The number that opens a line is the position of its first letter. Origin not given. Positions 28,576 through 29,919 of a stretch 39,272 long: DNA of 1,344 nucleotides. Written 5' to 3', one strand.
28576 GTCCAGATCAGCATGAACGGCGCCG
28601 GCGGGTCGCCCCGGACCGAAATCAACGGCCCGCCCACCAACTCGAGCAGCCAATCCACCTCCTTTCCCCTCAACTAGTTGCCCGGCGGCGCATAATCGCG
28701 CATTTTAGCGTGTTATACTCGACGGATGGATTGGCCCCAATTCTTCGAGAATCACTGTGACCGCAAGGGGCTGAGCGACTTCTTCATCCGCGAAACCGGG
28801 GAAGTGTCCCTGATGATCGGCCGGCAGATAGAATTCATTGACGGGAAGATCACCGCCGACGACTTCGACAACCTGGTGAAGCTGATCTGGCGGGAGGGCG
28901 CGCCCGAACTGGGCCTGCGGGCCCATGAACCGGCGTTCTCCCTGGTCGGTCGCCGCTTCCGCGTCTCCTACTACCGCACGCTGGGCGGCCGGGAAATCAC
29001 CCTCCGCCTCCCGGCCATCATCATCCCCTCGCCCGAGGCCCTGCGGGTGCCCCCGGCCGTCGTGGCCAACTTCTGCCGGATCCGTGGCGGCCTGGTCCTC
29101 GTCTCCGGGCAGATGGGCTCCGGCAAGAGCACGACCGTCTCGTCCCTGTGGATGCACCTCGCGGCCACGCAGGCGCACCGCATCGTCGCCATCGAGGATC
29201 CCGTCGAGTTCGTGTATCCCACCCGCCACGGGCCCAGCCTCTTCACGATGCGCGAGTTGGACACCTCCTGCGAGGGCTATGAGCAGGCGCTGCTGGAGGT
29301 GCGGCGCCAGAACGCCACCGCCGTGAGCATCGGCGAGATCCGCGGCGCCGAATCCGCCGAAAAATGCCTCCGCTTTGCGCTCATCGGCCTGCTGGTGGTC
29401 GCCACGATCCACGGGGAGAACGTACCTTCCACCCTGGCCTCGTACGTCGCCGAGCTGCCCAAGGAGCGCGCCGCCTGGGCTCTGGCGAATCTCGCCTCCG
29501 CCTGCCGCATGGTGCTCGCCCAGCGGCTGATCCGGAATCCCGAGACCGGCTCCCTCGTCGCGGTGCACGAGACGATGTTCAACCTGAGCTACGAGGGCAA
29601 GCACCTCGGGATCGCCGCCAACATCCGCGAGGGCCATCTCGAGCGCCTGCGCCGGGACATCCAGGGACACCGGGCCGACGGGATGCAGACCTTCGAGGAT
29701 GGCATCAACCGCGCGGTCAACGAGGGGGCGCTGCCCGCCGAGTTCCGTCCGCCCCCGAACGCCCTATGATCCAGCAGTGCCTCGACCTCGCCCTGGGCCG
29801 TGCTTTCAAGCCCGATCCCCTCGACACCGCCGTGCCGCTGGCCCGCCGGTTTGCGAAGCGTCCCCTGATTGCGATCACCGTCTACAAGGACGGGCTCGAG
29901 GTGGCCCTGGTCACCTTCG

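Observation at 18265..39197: Self-contained type IV filament locus mixing T2SS, T4aP and T4bP characters, with its own signalling module and a giant secreted protein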

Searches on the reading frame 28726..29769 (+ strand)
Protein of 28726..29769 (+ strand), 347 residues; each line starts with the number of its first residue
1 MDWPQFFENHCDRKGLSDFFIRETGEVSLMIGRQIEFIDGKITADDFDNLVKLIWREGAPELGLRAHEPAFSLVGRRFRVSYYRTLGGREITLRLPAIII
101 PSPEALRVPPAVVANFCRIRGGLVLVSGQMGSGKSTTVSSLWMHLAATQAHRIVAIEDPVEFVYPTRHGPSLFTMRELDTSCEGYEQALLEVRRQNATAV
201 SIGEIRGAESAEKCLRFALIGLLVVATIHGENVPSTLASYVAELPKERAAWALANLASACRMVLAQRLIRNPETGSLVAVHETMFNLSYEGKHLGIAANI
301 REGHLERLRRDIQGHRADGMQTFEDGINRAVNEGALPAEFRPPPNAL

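Call 6: search_protein_families(library=pfam, proteins=[window:28726-29769:+], max_evalue=0.1)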
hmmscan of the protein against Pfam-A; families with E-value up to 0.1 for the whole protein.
window:28726-29769:+ (347 aa): 8 families
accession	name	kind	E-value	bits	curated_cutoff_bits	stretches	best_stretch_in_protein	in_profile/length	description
PF00437.27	T2SSE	-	1.7e-20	73.5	24.9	1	114-271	135-280/370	Type II/IV secretion system protein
PF13191.12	AAA_16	-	0.00026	22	32.6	1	120-170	23-68/167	AAA ATPase domain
PF20720.3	nSTAND3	-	0.0035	17.5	27.2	1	122-162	18-57/155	Novel STAND NTPase 3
PF25199.1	nSTAND_NTPase5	-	0.0058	16.9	34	1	122-159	42-79/145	Novel STAND NTPase 5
PF01580.24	FtsK_SpoIIIE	-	0.0095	15.8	24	1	124-149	42-67/221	FtsK/SpoIIIE family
PF13555.12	AAA_29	-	0.014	15.5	27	1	121-145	23-46/61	P-loop containing region of AAA domain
PF13481.12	AAA_25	-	0.017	15.2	27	1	117-147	29-59/195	AAA domain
PF13401.12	AAA_22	-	0.043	14.6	27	1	121-166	5-42/130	AAA domain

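Call 8: search_protein_families(library=ncbifam, proteins=[window:28726-29769:+], max_evalue=0.1)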
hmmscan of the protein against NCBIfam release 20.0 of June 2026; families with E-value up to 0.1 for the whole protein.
window:28726-29769:+ (347 aa): 15 families
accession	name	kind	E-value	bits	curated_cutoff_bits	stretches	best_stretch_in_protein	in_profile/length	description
TIGR01420.1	pilT_fam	subfamily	1.3e-47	162.7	319.1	1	14-336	12-329/343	PilT/PilU family type 4a pilus ATPase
TIGR02525.1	plasmid_TraJ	equivalog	8.4e-22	77.6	368.3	1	91-282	120-310/372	plasmid transfer ATPase TraJ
NF041000.1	ATPase_ComGA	equivalog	1.1e-21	77.1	300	1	113-270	120-266/267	competence type IV pilus ATPase ComGA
NF053534.1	T4PilAsmATPsTfpB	equivalog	2.6e-17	62.4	850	1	117-271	332-474/584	type IV pilus assembly ATPase TfpB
TIGR02533.1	type_II_gspE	equivalog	5.5e-17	61.6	630.25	1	121-274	243-384/486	type II secretion system ATPase GspE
TIGR02538.1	type_IV_pilB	equivalog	9.3e-17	60.8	675.65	1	121-270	316-453/564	type IV-A pilus assembly ATPase PilB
NF007755.0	PRK10436.1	equivalog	2.4e-16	59.5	617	1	104-271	199-357/465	type II secretion system protein GspE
TIGR02524.1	dot_icm_DotB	equivalog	1.1e-15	57.7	463.3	1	90-282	104-297/358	Dot/Icm type IV secretion system ATPase DotB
TIGR03819.1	heli_sec_ATPase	hypoth_equivalog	1.4e-05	24.4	373.15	1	124-238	181-298/340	TadA family conjugal transfer-associated ATPase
NF058587.1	archaellum_moto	equivalog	2.2e-05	23.4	550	1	123-236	277-389/527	archaellum flagellar ATPase motor FlaI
TIGR02788.1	VirB11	equivalog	0.00012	21.3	249.95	1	124-238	147-260/308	P-type DNA transfer ATPase VirB11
NF010425.0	PRK13851.1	equivalog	0.00038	19.4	461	1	123-232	164-272/344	type IV secretion system protein VirB11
TIGR02782.1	TrbB_P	equivalog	0.00041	19.7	304.55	1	124-237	139-249/303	P-type conjugative transfer ATPase TrbB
NF005115.0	PRK06547.1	equivalog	0.0054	16.1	173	1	112-169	6-56/172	hypothetical protein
NF010469.0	PRK13894.1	subfamily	0.025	13.9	508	1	124-238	152-262/320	conjugal transfer ATPase TrbB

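Call 22: search_solved_structures(query=window:28726-29769:+, max_evalue=0.001, show_alignments=1)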
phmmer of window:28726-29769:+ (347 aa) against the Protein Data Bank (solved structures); distinct sequences matched with E-value up to 0.001: 24.
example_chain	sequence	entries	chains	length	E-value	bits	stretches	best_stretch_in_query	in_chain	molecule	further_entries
10my_A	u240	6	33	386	1.3e-30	110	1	68-331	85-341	PilT/PilU family type 4a pilus ATPase | Twitching motility protein PilT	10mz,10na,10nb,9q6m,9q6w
9n32_A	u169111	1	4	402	2.3e-27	99.2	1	40-337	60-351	PilU protein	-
5fl3_A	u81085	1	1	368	1.8e-26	96.3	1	54-290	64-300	PILI RETRACTION PROTEIN PILT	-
2gsz_A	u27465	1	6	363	3.3e-26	95.4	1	71-339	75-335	twitching motility protein PilT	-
2ewv_A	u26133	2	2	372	3.6e-26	95.3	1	71-339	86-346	twitching motility protein PilT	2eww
3jvu_A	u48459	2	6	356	1e-24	90.5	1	76-336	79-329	Twitching mobility protein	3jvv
2eyu_A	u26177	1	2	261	1.1e-23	87.1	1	100-339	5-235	twitching motility protein PilT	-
6ojx_A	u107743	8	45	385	2.6e-21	79.3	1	76-283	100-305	Twitching motility pilus retraction ATPase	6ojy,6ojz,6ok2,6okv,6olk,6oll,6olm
5zfq_A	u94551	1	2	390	2e-20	76.4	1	77-323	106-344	Twitching motility pilus retraction protein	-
6gef_A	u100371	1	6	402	3.6e-18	69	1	90-284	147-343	Type IV secretion system protein DotB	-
6geb_A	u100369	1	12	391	1.1e-13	54.2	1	88-274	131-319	DotB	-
5it5_F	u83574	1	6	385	1.4e-12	50.6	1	78-271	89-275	ATP binding motif-containing protein PilF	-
5oiu_A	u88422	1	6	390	1.5e-12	50.6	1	78-271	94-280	Type IV pilus assembly protein PilF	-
6ejf_A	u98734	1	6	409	1.6e-12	50.5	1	78-271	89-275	Type IV pilus assembly protein PilF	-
5zfr_A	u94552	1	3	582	3.4e-12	49.3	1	78-271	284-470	Type IV pilus biogenesis ATPase PilB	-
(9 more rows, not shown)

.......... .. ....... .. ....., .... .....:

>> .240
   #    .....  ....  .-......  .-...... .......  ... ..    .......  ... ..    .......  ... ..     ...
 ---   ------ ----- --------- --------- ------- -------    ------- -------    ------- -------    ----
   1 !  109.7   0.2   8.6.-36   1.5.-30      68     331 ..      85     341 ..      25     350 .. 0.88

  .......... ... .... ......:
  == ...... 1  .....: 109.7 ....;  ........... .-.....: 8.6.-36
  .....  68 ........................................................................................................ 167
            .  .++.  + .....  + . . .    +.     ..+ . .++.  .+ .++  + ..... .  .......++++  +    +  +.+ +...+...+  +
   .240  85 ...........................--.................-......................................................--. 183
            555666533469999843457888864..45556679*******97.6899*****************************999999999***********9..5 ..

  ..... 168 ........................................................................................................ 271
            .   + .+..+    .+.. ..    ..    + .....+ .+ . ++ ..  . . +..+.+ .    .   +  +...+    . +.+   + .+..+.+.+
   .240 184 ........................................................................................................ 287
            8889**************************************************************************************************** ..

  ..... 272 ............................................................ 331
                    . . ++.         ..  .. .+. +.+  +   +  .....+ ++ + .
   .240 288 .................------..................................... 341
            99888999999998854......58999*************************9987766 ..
